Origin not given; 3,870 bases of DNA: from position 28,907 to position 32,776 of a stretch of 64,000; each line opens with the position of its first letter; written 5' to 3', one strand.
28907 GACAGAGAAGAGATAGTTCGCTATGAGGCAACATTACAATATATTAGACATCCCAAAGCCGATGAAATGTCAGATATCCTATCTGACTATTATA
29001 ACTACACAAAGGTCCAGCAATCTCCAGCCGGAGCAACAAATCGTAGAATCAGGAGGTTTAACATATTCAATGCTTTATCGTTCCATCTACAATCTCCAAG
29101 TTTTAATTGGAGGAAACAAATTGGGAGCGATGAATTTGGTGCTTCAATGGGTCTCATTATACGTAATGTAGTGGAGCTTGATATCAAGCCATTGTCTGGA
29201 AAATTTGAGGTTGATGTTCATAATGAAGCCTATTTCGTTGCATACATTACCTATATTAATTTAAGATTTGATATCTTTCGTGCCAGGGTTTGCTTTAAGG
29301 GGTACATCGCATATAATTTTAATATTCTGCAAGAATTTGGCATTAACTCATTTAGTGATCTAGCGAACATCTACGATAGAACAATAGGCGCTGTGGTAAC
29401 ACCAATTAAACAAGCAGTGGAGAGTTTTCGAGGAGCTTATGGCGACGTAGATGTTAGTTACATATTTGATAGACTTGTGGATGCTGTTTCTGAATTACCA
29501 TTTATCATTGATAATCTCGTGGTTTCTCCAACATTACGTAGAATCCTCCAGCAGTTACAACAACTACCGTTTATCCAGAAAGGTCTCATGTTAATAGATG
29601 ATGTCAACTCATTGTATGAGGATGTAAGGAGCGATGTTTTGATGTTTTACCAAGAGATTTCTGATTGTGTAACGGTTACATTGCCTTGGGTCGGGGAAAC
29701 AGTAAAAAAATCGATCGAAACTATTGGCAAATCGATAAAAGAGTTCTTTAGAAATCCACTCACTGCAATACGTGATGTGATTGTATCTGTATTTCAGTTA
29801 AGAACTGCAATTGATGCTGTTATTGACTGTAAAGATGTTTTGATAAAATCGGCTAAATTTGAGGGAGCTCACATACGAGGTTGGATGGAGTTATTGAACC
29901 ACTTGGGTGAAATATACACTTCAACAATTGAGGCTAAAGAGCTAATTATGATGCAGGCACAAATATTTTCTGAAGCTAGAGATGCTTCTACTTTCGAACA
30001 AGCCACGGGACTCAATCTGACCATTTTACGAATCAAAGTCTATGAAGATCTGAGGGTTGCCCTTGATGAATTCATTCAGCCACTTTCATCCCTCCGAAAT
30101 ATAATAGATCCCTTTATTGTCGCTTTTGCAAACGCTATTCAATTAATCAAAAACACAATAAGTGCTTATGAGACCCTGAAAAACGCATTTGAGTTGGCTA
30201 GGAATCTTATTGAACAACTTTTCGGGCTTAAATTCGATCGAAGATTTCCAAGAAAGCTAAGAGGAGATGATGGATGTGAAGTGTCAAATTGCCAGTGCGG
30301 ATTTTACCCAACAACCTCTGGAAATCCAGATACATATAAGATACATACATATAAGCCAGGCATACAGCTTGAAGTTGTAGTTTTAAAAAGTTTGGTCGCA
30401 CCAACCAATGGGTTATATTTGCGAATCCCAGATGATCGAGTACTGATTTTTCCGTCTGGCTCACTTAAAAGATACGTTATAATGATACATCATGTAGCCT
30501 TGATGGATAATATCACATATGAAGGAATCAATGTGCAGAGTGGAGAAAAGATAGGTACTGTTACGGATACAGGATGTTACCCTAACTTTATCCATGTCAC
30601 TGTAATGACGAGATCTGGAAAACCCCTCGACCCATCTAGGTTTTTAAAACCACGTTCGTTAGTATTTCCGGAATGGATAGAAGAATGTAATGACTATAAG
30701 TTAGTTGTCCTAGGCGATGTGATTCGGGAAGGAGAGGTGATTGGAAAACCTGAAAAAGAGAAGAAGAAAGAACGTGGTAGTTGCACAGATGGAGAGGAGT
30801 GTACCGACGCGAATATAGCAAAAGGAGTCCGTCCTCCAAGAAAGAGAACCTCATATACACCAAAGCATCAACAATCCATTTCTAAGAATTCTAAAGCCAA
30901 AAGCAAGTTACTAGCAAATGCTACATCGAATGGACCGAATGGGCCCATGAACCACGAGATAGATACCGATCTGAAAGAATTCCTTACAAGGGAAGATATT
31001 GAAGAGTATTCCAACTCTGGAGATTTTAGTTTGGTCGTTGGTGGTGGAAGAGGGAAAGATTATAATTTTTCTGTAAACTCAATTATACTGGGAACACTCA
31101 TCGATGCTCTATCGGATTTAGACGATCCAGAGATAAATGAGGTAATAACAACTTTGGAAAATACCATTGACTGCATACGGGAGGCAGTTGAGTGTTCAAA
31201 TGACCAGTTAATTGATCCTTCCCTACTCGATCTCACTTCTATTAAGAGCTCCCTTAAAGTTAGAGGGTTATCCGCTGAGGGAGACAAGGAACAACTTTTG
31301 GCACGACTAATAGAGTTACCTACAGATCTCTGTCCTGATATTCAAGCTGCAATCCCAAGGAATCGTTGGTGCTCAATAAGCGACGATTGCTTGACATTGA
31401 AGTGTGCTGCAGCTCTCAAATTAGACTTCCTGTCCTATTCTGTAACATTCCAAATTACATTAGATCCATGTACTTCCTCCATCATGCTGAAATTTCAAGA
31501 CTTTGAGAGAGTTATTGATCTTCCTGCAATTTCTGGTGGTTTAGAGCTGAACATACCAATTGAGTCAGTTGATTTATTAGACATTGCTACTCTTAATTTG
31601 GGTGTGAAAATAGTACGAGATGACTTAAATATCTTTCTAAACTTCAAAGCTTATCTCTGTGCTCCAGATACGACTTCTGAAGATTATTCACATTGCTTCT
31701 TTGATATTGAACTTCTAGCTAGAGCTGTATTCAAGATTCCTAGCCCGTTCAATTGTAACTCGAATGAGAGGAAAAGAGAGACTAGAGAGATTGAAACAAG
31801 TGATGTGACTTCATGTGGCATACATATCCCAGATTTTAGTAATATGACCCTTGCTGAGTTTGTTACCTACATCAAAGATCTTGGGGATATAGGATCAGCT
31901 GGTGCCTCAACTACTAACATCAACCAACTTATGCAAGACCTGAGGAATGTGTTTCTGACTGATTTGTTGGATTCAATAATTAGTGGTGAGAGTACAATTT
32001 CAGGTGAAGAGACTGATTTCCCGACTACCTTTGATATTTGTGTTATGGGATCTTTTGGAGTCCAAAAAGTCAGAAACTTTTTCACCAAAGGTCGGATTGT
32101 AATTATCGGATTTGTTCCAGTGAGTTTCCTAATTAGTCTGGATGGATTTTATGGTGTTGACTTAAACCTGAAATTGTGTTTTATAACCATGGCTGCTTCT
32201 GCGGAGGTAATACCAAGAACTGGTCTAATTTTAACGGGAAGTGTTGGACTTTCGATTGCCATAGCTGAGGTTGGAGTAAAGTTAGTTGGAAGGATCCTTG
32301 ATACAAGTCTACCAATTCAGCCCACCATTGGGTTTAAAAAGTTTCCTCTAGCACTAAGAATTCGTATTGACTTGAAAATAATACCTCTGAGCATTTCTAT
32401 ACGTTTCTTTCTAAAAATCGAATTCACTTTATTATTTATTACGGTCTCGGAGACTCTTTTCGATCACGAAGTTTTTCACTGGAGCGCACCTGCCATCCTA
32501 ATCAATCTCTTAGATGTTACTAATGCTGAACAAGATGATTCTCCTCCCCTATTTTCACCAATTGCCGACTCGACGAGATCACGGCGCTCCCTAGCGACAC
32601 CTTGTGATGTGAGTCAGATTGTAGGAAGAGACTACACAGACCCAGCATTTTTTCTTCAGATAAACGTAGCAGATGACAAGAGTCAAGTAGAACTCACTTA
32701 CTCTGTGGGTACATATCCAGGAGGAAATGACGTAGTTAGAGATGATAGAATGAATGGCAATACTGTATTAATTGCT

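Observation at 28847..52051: Phase-consistent 13-exon gene encoding an about 4,580-aa single-pass membrane protein with an unprecedented domain combination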

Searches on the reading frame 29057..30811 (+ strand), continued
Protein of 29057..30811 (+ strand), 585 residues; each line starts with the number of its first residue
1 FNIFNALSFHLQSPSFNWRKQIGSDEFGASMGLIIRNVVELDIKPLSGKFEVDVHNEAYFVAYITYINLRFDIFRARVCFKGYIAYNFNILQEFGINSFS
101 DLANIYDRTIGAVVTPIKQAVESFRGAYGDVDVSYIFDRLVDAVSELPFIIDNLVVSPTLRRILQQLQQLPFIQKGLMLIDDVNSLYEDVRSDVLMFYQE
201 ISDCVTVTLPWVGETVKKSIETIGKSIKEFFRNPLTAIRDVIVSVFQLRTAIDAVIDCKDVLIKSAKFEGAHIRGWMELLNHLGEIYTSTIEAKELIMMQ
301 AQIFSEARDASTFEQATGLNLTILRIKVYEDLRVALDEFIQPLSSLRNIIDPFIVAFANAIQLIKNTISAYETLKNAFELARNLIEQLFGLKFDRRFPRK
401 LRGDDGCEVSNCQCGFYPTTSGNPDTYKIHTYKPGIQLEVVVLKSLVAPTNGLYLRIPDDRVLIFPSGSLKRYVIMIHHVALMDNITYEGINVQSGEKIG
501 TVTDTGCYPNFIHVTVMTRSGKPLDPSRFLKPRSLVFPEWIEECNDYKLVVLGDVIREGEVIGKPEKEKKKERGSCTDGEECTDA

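Call 82: list_cluster_members(proteins=[P0080, P0081, P0087, P0090, P0091, P0094, P0095, P0105, P0143, P0154])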
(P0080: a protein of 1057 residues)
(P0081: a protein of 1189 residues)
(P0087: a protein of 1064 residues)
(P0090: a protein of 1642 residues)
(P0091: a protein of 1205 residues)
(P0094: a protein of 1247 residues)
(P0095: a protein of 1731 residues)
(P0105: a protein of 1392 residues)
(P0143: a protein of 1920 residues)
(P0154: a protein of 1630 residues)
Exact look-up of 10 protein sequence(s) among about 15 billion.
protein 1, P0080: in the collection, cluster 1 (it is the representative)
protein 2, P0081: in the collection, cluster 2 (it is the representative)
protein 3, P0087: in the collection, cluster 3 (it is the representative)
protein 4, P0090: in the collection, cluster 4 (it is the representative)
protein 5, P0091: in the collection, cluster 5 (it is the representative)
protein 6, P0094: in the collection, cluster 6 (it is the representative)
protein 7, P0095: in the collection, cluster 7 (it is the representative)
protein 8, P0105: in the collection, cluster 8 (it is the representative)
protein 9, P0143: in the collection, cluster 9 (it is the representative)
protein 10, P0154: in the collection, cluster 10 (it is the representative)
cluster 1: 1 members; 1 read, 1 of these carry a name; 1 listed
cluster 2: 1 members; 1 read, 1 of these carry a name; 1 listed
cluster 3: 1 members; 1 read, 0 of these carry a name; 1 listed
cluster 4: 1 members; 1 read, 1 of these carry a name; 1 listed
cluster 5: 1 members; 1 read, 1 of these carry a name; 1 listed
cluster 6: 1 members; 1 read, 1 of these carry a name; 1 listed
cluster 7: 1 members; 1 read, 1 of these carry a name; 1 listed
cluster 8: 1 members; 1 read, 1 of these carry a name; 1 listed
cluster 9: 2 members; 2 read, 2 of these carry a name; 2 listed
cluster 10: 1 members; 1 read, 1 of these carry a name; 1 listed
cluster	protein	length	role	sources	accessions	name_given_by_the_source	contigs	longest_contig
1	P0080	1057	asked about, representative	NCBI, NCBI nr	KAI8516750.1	hypothetical protein Bbelb_053310 [Branchiostoma belcheri]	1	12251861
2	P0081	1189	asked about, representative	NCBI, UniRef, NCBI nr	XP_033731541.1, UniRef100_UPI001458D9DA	uncharacterized protein LOC117321184 [Pecten maximus] | uncharacterized protein LOC117321184 n=1 Tax=Pecten maximus TaxID=6579 RepID=UPI001458D9DA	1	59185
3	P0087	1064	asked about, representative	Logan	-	-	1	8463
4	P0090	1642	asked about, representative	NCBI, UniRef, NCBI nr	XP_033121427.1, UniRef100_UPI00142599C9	uncharacterized protein LOC117120523 [Anneissia japonica] | uncharacterized protein LOC117120523 n=1 Tax=Anneissia japonica TaxID=1529436 ...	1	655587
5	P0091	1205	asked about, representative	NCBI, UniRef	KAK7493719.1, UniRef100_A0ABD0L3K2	hypothetical protein BaRGS_00015048 [Batillaria attramentaria] | Vitellogenin domain-containing protein n=1 Tax=Batillaria attramentaria TaxID=370345 ...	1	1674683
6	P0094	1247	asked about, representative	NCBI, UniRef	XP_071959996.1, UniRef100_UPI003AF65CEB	uncharacterized protein [Antedon mediterranea] | uncharacterized protein n=1 Tax=Antedon mediterranea TaxID=105859 RepID=UPI003AF65CEB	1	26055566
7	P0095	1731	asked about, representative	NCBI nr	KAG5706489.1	hypothetical protein BaRGS_032882 [Batillaria attramentaria]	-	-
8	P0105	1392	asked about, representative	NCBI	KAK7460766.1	hypothetical protein BaRGS_00038813, partial [Batillaria attramentaria]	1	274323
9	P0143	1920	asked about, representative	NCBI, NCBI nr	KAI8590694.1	hypothetical protein BDZ88DRAFT_83772 [Geranomyces variabilis]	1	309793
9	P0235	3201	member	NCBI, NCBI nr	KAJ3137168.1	hypothetical protein HDU90_002340 [Geranomyces variabilis]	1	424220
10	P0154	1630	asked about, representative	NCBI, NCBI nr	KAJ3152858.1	hypothetical protein HDU89_001063 [Geranomyces variabilis]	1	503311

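Call 93: search_protein_families(library=pfam, max_evalue=0.01, proteins=[P0104, P0067])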
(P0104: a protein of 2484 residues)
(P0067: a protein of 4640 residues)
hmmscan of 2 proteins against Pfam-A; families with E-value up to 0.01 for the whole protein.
P0104 (2484 aa): 2 families
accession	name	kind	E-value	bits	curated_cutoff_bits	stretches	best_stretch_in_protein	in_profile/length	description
PF00041.27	fn3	-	2.5e-08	34.5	25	1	2189-2278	10-80/84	Fibronectin type III domain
PF02037.33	SAP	-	0.0008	19.4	23.9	1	472-501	4-33/37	SAP domain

P0067 (4640 aa): 5 families
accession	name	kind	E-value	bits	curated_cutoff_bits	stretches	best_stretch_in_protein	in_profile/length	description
PF17892.7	Cadherin_5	-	9.3e-06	25.8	26.5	1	4222-4293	1-80/98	Cadherin-like domain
PF17963.7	Big_9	-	9.7e-06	26.8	23.6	1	4223-4294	1-74/89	Bacterial Ig domain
PF00024.32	PAN_1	-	0.00013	22.2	21.4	1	1576-1638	10-72/76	PAN domain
PF00041.27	fn3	-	0.00078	20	25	0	3201-3278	13-73/84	Fibronectin type III domain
PF01347.28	Vitellogenin_N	-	0.0013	17.9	24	1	191-286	453-543/590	Lipoprotein amino terminal region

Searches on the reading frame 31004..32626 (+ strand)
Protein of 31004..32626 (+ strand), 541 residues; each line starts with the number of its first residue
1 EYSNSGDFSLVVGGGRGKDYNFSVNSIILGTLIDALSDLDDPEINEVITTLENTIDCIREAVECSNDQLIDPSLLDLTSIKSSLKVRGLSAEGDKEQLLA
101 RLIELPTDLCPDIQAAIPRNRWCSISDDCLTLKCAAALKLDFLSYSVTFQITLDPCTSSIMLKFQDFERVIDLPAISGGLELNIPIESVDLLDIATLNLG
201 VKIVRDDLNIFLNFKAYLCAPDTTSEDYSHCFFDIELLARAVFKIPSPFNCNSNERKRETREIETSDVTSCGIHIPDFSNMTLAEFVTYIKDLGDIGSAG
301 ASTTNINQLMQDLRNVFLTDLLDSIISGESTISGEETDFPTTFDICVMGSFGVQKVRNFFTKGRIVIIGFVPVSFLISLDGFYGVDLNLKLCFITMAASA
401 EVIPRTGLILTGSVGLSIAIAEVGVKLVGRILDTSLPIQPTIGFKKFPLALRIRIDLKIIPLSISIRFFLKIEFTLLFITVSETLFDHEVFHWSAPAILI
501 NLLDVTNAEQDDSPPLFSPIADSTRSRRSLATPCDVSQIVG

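Call 44: search_solved_structures(query=A4, max_evalue=10, show_alignments=1)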
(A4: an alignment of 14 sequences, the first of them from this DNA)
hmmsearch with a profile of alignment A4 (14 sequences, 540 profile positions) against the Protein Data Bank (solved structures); distinct sequences matched with E-value up to 10: 3.
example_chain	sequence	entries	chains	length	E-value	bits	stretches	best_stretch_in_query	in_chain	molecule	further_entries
21uy_E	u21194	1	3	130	0.46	12.1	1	219-258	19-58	Phi92_gp123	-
2kvu_A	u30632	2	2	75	0.69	11.5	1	72-103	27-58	MKL/myocardin-like protein 1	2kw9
2rno_A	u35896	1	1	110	1.6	10.3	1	74-108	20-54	Putative DNA-binding protein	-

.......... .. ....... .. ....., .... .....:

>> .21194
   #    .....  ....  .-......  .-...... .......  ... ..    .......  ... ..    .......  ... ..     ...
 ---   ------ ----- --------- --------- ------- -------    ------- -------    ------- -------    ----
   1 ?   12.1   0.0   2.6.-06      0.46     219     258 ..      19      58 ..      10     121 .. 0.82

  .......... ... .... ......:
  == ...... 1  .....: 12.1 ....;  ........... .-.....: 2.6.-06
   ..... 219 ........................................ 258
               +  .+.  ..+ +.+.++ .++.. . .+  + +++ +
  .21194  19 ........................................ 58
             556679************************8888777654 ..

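Call 55: predict_structure(alignment_id=A4)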
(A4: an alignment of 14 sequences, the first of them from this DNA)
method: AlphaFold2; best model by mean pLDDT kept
length: 541 residues; sequences in the alignment: 14
mean_pLDDT: 67.9   pTM: 0.41
mean pLDDT of the five models: 67.9, 65.7, 62.6, 60.3, 55.4
residues with pLDDT >= 90: 4; 70-90: 281; 50-70: 162; < 50: 94
segments of 3 or more residues with pLDDT < 50: 1-6, 8-10, 12-22, 253-266, 297-300, 322-343, 513-541
pLDDT, mean of each block of 10 residues (from residue 1): 43 42 57 65 69 69 63 72 69 77 74 81 80 77 72 79 81 73 57 68 82 81 66 79 69 39 48 65 68 54 57 58 45 39 60 79 83 85 81 68 85 82 86 83 61 81 87 74 81 86 71 41 37 40 37
secondary structure, 60 per line:
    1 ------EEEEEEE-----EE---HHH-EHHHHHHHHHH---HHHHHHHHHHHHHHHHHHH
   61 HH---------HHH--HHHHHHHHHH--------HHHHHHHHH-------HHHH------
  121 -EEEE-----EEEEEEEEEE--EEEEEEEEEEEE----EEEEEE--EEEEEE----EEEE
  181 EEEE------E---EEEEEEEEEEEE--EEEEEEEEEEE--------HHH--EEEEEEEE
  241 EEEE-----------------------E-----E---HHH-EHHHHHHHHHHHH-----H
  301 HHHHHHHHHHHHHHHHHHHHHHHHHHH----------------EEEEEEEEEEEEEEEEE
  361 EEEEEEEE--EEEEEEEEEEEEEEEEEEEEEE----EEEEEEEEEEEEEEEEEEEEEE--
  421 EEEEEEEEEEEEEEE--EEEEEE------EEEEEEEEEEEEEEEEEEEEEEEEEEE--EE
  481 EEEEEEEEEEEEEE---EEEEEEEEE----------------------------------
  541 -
elements in order: E7-13 H29-38 H42-62 H77-86 H95-103 H111-114 E122-125 E131-140 E143-154 E159-164 E167-172 E177-184 E195-206 E209-219 E233-244 H283-294 H300-327 E344-368 E371-392 E397-418 E421-435 E438-443 E450-476 E479-494 E498-506

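Call 100: fold_search(model_id=the predicted structure, library=pdb)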
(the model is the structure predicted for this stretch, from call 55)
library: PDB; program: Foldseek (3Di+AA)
matches with E <= 10: 293; with E <= 0.001: 1
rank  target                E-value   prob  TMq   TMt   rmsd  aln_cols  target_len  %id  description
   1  6i7s_G                2.5e-04  0.96  0.13  0.09  30.8       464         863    8  Microsomal triglyceride transfer protein (released 2019-08-21)
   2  6i7s_H                1.8e-03  0.85  0.11  0.08  31.3       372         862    6  Microsomal triglyceride transfer protein (released 2019-08-21)
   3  9ens_A                1.1e-02  0.44  0.12  0.06  28.9       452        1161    6  Cleavage product of vitellogenin from the honey bee hemolymph (released 2025-03-26)
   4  5fmw_A                2.0e-02  0.13  0.07  0.07  38.1       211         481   10  The poly-C9 component of the Complement Membrane Attack Complex (released 2016-02-17)
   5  6h04_F                3.0e-02  0.14  0.06  0.06  38.5       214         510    8  Closed conformation of the Membrane Attack Complex (released 2018-12-19)
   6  6h03_C                3.1e-02  0.15  0.07  0.07  42.2       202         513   10  OPEN CONFORMATION OF THE MEMBRANE ATTACK COMPLEX (released 2018-12-19)
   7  9do6_C                3.1e-02  0.10  0.06  0.07  33.8       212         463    8  Membrane-spanning OlyA/PlyB pore complex focused refinement (released 2025-09-24)
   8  8a1d_A                3.3e-02  0.06  0.05  0.05  36.7       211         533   12  Structure of murine perforin-2 (Mpeg1) pore in ring form (released 2022-07-20)
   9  9do6_F                3.6e-02  0.12  0.06  0.06  35.2       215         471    8  Membrane-spanning OlyA/PlyB pore complex focused refinement (released 2025-09-24)
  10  6h03_F                4.2e-02  0.15  0.06  0.06  36.8       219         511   10  OPEN CONFORMATION OF THE MEMBRANE ATTACK COMPLEX (released 2018-12-19)
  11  6dlw_A                4.5e-02  0.06  0.06  0.07  31.0       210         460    9  Complement component polyC9 (released 2018-09-12)
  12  1lsh_A                4.9e-02  0.75  0.14  0.09  30.3       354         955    6  LIPID-PROTEIN INTERACTIONS IN LIPOVITELLIN (released 2002-07-31)
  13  9do7_M                5.5e-02  0.10  0.06  0.06  36.2       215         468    9  Membrane-spanning OlyA/PlyB pore complex (released 2025-09-24)
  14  6h03_G                6.7e-02  0.13  0.06  0.07  41.1       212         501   11  OPEN CONFORMATION OF THE MEMBRANE ATTACK COMPLEX (released 2018-12-19)
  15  8b0g_B                7.0e-02  0.02  0.06  0.05  40.6       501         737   10  2C9, C5b9-CD59 structure (released 2023-02-22)
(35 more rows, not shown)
